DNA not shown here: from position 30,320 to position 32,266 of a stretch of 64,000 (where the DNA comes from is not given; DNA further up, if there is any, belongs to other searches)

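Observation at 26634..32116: Four-gene operon of class III signal-peptide (type IV pilin-like) proteins with three giant paralogues of unknown function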

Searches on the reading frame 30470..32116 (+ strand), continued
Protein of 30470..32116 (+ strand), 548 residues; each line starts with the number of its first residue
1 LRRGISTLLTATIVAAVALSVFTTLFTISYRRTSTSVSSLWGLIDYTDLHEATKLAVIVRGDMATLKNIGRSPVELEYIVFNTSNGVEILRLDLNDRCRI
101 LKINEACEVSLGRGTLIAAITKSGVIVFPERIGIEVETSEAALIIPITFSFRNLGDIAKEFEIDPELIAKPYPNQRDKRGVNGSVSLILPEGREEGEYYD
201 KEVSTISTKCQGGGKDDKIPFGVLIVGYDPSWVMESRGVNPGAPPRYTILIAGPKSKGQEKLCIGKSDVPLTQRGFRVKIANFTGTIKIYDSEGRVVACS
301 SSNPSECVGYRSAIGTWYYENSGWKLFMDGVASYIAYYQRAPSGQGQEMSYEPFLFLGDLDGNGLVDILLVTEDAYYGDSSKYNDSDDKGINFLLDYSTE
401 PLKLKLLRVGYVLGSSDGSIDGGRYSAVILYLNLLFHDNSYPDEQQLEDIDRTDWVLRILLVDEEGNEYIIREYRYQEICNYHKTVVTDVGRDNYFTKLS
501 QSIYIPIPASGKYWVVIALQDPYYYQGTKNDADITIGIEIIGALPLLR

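Call 56: find_encoding_contigs(protein=P0052, flank=10000, max_places=2)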
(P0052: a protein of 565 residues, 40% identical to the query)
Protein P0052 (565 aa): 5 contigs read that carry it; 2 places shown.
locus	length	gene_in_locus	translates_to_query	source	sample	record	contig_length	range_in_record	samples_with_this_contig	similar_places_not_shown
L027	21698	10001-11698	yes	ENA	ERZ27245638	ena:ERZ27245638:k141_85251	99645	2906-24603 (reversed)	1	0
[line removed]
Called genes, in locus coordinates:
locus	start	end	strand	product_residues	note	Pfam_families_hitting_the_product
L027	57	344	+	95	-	-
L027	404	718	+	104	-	PF12760:Zn_ribbon_IS1595 (faint), PF23783:Zn_ribbon_TiaS (faint), PF01096:Zn_ribbon_TFIIS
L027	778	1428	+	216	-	PF05175:MTS, PF08241:Methyltransf_11 (faint), PF06325:PrmA, PF13649:Methyltransf_25 (weak)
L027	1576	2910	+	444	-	PF02403:Seryl_tRNA_N, PF00587:tRNA-synt_2b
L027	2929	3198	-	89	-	-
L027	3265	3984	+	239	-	PF08279:HTH_11 (weak), PF13412:HTH_24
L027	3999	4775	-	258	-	PF02633:Creatininase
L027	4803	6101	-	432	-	PF00464:SHMT, PF00155:Aminotran_1_2 (faint), PF01212:Beta_elim_lyase (weak), PF01041:DegT_DnrJ_EryC1 (weak)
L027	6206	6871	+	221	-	-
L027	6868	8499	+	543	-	-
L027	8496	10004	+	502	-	-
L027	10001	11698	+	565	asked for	-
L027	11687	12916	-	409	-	-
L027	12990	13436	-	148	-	-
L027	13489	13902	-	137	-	-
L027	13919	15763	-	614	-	PF00482:T2SSF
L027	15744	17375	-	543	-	PF00437:T2SSE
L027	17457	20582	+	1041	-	-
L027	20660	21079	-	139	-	-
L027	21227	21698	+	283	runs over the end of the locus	PF01026:TatD_DNase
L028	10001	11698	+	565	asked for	-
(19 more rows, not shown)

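Call 57: find_encoding_contigs(protein=P0044, flank=10000, max_places=1)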
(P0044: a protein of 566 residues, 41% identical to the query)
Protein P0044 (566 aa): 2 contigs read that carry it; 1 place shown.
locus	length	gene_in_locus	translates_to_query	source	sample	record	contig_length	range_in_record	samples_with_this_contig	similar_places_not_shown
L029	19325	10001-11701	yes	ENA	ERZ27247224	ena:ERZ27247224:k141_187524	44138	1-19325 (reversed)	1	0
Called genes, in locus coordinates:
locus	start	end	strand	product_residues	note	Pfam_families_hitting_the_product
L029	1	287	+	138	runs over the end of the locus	PF22636:FlK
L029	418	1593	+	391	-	-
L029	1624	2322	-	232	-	PF05050:Methyltransf_21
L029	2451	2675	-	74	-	-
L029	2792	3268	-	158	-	PF03692:CxxCxxCC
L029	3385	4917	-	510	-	PF03065:Glyco_hydro_57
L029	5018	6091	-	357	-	-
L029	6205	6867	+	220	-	-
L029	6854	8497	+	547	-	-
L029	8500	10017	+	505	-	-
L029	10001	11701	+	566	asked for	-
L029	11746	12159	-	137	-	-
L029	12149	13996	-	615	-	PF00482:T2SSF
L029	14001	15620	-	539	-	PF00437:T2SSE, PF13555:AAA_29 (faint)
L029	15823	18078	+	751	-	PF13620:CarboxypepD_reg (weak)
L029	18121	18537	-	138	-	-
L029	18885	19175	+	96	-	-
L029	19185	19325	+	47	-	?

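Call 58: search_protein_representatives(alignment_id=A2)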
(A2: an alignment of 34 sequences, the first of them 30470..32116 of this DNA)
Query: 34 sequences, 541 profile positions. Proteins with E-value up to 0.001 (for the whole library): 200; up to 1e-10: 124; up to 1e-30: 97. The best 150 are listed.
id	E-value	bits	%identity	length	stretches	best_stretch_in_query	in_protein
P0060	4.0e-188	642.9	-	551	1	1-540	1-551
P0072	5.8e-188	642.3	-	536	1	4-540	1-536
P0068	1.4e-176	604.8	-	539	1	3-540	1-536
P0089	3.0e-164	564.1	-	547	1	1-540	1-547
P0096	8.7e-160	549.3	-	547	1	4-540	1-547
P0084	7.7e-158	542.9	-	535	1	3-540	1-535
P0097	1.9e-153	528.4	-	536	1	4-539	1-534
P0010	6.3e-152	523.4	-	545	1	2-541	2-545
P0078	3.6e-145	501.1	-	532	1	4-540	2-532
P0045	1.0e-142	493.0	-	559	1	4-540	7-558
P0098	5.9e-140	483.9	-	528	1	4-540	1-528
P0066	2.7e-138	478.4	-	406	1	144-540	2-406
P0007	9.5e-138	476.6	-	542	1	3-540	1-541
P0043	1.1e-137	476.3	-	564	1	2-541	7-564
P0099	6.8e-132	457.3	-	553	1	4-540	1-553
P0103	1.0e-110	387.4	-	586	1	2-539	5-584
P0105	3.6e-101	355.9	-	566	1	9-540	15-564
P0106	2.3e-92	326.8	-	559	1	3-540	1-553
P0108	2.5e-86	306.9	-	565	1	1-540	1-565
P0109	4.5e-84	299.4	-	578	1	1-540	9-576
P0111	8.9e-77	275.4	-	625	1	3-540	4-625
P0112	1.1e-73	265.2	-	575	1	4-540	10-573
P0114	5.8e-72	259.5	-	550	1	2-541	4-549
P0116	3.6e-69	250.3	-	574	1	3-539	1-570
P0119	2.0e-65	237.9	-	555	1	4-540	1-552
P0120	4.6e-64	233.4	-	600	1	4-540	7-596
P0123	7.2e-63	229.5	-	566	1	2-540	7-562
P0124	2.4e-62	227.8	-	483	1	3-539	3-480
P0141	5.3e-51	190.3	-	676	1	3-541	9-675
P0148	6.5e-48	180.1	-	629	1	2-540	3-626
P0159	1.0e-40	156.3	-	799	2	346-536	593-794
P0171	3.3e-35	138.2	-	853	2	335-540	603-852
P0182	2.3e-29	118.9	-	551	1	3-541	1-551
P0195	4.2e-21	91.6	-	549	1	341-536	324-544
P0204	7.4e-17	77.6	-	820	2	336-540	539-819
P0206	3.4e-11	58.9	-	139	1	2-105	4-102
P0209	2.2e-06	43.0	-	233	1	3-155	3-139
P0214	9.4e-06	41.0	-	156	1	4-145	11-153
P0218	2.4e-05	39.6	-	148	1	1-142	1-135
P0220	2.9e-05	39.4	-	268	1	2-152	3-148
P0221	3.3e-05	39.1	-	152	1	3-147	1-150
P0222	3.5e-05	39.1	-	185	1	3-185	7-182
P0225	5.1e-05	38.5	-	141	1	3-151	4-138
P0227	6.4e-05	38.2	-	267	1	3-161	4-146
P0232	1.1e-04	37.5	-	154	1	4-147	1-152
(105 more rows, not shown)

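Call 59: list_cluster_members(proteins=[P0111, P0120, P0124, P0141, P0148, P0159, P0171, P0182, P0195, P0204])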
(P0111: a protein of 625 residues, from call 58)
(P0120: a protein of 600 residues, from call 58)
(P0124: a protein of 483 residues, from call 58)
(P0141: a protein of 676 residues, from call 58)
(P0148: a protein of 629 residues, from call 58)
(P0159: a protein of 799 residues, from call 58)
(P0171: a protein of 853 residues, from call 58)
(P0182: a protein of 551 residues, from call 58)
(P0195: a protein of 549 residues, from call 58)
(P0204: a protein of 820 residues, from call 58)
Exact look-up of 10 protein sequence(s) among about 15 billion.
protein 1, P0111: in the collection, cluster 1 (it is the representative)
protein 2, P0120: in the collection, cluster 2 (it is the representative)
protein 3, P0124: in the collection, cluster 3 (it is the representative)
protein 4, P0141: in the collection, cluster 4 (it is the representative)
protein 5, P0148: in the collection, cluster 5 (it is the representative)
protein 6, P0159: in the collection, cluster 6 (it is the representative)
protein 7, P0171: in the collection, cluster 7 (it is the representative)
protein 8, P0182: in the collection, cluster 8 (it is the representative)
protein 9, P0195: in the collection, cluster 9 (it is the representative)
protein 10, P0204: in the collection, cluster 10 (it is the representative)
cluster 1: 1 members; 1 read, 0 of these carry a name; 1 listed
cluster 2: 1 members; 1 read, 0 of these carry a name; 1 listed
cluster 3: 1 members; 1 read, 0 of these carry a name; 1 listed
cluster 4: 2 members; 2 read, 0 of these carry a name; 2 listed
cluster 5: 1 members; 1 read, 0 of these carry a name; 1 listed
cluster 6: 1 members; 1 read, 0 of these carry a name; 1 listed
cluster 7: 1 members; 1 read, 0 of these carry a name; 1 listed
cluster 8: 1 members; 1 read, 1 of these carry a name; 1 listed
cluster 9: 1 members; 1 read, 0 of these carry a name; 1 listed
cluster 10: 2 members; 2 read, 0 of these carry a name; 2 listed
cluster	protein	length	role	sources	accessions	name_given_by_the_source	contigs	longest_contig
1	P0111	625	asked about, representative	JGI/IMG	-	-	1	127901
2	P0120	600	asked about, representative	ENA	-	-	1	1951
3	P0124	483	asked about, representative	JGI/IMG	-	-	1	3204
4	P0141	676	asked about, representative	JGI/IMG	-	-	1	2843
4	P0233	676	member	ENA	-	-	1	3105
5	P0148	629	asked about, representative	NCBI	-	-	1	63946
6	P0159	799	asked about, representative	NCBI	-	-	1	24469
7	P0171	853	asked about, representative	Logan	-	-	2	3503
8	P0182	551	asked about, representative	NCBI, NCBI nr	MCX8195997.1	MAG: hypothetical protein N3F67_02835 [Acidilobaceae archaeon] | hypothetical protein [Acidilobaceae archaeon]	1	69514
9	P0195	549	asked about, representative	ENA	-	-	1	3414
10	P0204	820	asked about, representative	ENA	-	-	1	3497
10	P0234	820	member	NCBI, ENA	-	-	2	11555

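Call 60: find_encoding_contigs(protein=P0159, flank=10000, max_places=1)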
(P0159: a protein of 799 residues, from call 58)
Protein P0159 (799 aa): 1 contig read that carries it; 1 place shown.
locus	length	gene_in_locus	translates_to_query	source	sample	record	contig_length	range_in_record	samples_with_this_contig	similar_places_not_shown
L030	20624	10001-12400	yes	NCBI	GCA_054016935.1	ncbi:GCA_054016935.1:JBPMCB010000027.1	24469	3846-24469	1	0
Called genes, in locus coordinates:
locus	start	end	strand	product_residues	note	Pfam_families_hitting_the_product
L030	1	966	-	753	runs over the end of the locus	-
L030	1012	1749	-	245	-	-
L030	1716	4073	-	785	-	-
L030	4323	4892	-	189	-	PF21800:KH_KRR1_2nd, PF22891:KH_PNO1_2nd, PF00013:KH_1 (weak)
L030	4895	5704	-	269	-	PF01636:APH (faint), PF01163:RIO1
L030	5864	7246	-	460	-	PF01654:Cyt_bd_oxida_I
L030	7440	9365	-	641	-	PF01654:Cyt_bd_oxida_I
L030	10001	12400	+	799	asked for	-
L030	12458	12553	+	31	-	-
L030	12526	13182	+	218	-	-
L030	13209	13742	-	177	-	PF06559:DCD_N (weak), PF22769:DCD, PF00692:dUTPase (weak)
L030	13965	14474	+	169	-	-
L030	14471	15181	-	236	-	PF03099:BPL_LplA_LipB, PF02237:BPL_C (weak)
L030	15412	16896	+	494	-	PF00289:Biotin_carb_N, PF02786:CPSase_L_D2, PF13549:ATP-grasp_5 (weak), PF02222:ATP-grasp, PF02785:Biotin_carb_C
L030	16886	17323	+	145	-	PF00364:Biotin_lipoyl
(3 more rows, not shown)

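Call 61: find_encoding_contigs(protein=P0182, flank=10000, max_places=1)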
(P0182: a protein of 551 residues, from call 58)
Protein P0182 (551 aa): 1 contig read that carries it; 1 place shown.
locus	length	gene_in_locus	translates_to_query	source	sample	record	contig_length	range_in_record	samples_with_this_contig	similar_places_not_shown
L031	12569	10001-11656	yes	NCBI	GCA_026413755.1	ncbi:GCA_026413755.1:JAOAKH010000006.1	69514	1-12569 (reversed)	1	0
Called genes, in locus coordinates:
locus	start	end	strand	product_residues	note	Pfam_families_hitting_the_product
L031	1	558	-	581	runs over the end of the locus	PF00890:FAD_binding_2, PF03486:HI0933_like (faint), PF02910:Succ_DH_flav_C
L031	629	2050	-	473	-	PF01547:SBP_bac_1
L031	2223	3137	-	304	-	PF00586:AIRS, PF02769:AIRS_C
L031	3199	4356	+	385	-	PF01950:FBPase_3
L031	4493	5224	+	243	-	PF00149:Metallophos, PF12850:Metallophos_2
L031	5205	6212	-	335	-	PF01142:TruD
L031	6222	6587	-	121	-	PF01981:PTH2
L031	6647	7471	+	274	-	PF01048:PNP_UDP_1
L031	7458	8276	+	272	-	-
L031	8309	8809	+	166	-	PF00994:MoCF_biosynth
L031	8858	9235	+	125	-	PF02675:AdoMet_dc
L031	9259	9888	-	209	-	-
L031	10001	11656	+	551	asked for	-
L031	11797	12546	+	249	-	PF01149:Fapy_DNA_glyco (weak), PF06831:H2TH, PF06827:zf-FPG_IleRS (weak)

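Call 62: search_protein_families(library=ncbifam, proteins=[L027:15744-17375:-, L027:13919-15763:-, L027:13489-13902:-, L027:12990-13436:-, L027:11687-12916:-, L027:17457-20582:+, L027:20660-21079:-, L027:6206-6871:+], max_evalue=0.1)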
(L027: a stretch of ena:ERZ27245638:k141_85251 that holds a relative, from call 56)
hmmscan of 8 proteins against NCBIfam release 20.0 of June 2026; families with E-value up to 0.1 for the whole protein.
L027:15744-17375:- (543 aa): 33 families (the best 25 are shown)
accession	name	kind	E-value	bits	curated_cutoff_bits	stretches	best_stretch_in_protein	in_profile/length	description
NF058587.1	archaellum_moto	equivalog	1.2e-110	370.7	550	1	56-532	52-525/527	archaellum flagellar ATPase motor FlaI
NF053672.1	bindosome_BasE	exception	4.2e-83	279.8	1000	1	51-526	37-509/512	bindosome assembly system ATPase subunit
TIGR03819.1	heli_sec_ATPase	hypoth_equivalog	4e-52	177.5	373.15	1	149-404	44-297/340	TadA family conjugal transfer-associated ATPase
TIGR02788.1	VirB11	equivalog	9.9e-39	133.2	249.95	2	274-405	132-263/308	P-type DNA transfer ATPase VirB11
TIGR02782.1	TrbB_P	equivalog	1.5e-35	122.9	304.55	1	166-453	20-297/303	P-type conjugative transfer ATPase TrbB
NF010469.0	PRK13894.1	subfamily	2.8e-30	105.8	508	1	156-453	24-311/320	conjugal transfer ATPase TrbB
NF010475.0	PRK13900.1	equivalog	1.2e-25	90.2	389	2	278-405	152-280/333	type IV secretion system ATPase VirB11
NF010407.0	PRK13833.1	subfamily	1.5e-24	87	499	1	209-452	68-303/323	conjugal transfer protein TrbB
NF010425.0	PRK13851.1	equivalog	3e-24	85.5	461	1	273-405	149-281/344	type IV secretion system protein VirB11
NF041000.1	ATPase_ComGA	equivalog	3.1e-17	62.5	300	1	289-405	131-243/267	competence type IV pilus ATPase ComGA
TIGR02533.1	type_II_gspE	equivalog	5.1e-14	51.8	630.25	1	289-406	246-358/486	type II secretion system ATPase GspE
TIGR02538.1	type_IV_pilB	equivalog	1.5e-13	50.2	675.65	1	289-414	319-437/564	type IV-A pilus assembly ATPase PilB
NF053534.1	T4PilAsmATPsTfpB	equivalog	7.4e-13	47.7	850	1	262-406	312-451/584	type IV pilus assembly ATPase TfpB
NF007755.0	PRK10436.1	equivalog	1.1e-12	47.3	617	1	287-412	220-338/465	type II secretion system protein GspE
TIGR01420.1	pilT_fam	subfamily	4.3e-12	45.9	319.1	1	289-404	125-239/343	PilT/PilU family type 4a pilus ATPase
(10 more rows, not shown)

L027:13919-15763:- (614 aa): 3 families
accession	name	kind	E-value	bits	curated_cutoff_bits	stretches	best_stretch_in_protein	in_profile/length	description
NF046075.1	UpsF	equivalog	9.7e-39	133.4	400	1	89-583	31-469/484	membrane pilin protein UpsF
NF053673.1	bindosome_BasF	exception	4.5e-23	81.7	1300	1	83-573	152-594/656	bindosome assembly system membrane anchoring protein BasF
NF004704.2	PRK06041.1-2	equivalog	6.5e-16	58.1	550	1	70-448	6-372/555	archaellar assembly protein ArlJ/FlaJ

L027:13489-13902:- (137 aa): 1 family
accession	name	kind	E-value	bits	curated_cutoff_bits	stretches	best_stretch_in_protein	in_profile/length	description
NF046073.1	UpsA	equivalog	1.1e-09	38.5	130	1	5-128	2-128/136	pilin subunit UpsA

L027:12990-13436:- (148 aa): 2 families
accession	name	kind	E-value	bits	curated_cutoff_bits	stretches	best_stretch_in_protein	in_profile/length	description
NF046073.1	UpsA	equivalog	4.5e-15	56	130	1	4-145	1-133/136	pilin subunit UpsA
TIGR02537.2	arch_flag_Nterm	domain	8.1e-07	28.4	20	1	4-33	2-31/33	archaellin/type IV pilin N-terminal domain-containing protein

L027:11687-12916:- (409 aa): 1 family
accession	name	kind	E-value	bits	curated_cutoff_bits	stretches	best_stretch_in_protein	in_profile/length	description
NF058602.1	PrMnsylTfPmt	equivalog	1.6e-05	23.9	800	1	64-152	98-190/530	protein O-mannosyltransferase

L027:17457-20582:+ (1041 aa): 0 families

L027:20660-21079:- (139 aa): 6 families
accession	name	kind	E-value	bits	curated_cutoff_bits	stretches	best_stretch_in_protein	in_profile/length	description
TIGR04527.1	mycoplas_twoTM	subfamily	0.0017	18.1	125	1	6-109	68-139/248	MG_279/MG_280 family protein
TIGR02473.1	flagell_FliJ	equivalog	0.0071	16.7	50.45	1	5-56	60-111/141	flagellar export protein FliJ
NF038218.1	IcmG_DotF_IVB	equivalog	0.026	14.2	200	0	4-49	136-182/266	type IVB secretion system protein IcmG/DotF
TIGR00340.1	zpr1_rel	hypoth_equivalog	0.038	13.4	117.95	1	72-111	79-118/163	zinc finger protein ZPR1 homolog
NF004434.0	PRK05771.3-3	equivalog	0.043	12.3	777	1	21-111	37-123/686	V-type ATP synthase subunit I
NF041845.1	lipo_FAD_I_fam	domain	0.045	14.2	35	0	4-38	69-103/111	FAD-I family protein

L027:6206-6871:+ (221 aa): 1 family
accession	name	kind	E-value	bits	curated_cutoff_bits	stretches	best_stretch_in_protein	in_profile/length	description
NF046074.1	UpsB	equivalog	0.043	13.9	70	1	14-75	9-70/126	pilin subunit UpsB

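Call 65: search_protein_families(library=ncbifam, proteins=[P0206, P0214, P0218, P0221, P0225, P0232, P0209, P0222, P0220, P0227], max_evalue=0.01)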
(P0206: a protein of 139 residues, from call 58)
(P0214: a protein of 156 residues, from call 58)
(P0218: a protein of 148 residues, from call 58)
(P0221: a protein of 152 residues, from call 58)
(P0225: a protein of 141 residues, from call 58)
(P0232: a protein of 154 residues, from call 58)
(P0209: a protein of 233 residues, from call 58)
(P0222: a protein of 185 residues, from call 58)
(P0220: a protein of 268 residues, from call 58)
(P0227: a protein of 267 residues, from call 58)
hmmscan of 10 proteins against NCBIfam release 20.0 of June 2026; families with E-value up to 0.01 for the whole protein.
P0206 (139 aa): 0 families

P0214 (156 aa): 4 families
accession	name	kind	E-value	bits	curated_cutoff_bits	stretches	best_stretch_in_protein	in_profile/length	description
NF046074.1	UpsB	equivalog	5.1e-12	46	70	1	13-102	2-87/126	pilin subunit UpsB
NF046073.1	UpsA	equivalog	9.7e-07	29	130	1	11-116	1-94/136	pilin subunit UpsA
NF053669.1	bindosome_BasA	exception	5.1e-06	26.7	230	1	12-102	2-90/136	bindosome assembly system protein BasA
TIGR02537.2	arch_flag_Nterm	domain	8.8e-05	21.9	20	1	10-37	1-28/33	archaellin/type IV pilin N-terminal domain-containing protein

P0218 (148 aa): 3 families
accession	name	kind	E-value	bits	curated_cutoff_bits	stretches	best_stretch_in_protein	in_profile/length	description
NF046073.1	UpsA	equivalog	2.7e-11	43.7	130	1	5-140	2-129/136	pilin subunit UpsA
TIGR02537.2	arch_flag_Nterm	domain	0.0001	21.7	20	1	5-34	3-32/33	archaellin/type IV pilin N-terminal domain-containing protein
NF046074.1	UpsB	equivalog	0.00056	20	70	1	5-106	1-104/126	pilin subunit UpsB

P0221 (152 aa): 0 families

P0225 (141 aa): 6 families
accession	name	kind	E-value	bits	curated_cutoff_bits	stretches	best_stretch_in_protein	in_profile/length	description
NF046073.1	UpsA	equivalog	1.3e-10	41.6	130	1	5-129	1-124/136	pilin subunit UpsA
TIGR02537.2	arch_flag_Nterm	domain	1.1e-09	37.6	20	1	5-34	2-31/33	archaellin/type IV pilin N-terminal domain-containing protein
TIGR04183.1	Por_Secre_tail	domain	0.0009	19.2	23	1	71-130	17-65/72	T9SS type A sorting domain-containing protein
NF053669.1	bindosome_BasA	exception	0.0011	19.2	230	1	11-85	10-88/136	bindosome assembly system protein BasA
NF033708.1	T9SS_Cterm_ChiA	domain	0.0015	18.4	40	1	103-130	21-48/55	T9SS sorting signal type C domain-containing protein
NF052590.1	ArlF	equivalog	0.0021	18.2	110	1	50-128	53-136/137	archaellum stator protein ArlF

P0232 (154 aa): 0 families

P0209 (233 aa): 2 families
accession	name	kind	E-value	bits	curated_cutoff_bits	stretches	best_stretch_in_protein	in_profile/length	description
NF053670.1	bindosome_BasB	exception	3e-08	33.7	230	1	5-134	2-126/129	bindosome assembly system protein BasB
NF046073.1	UpsA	equivalog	0.0018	18.4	130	1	4-143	1-129/136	pilin subunit UpsA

P0222 (185 aa): 0 families

P0220 (268 aa): 0 families

P0227 (267 aa): 0 families
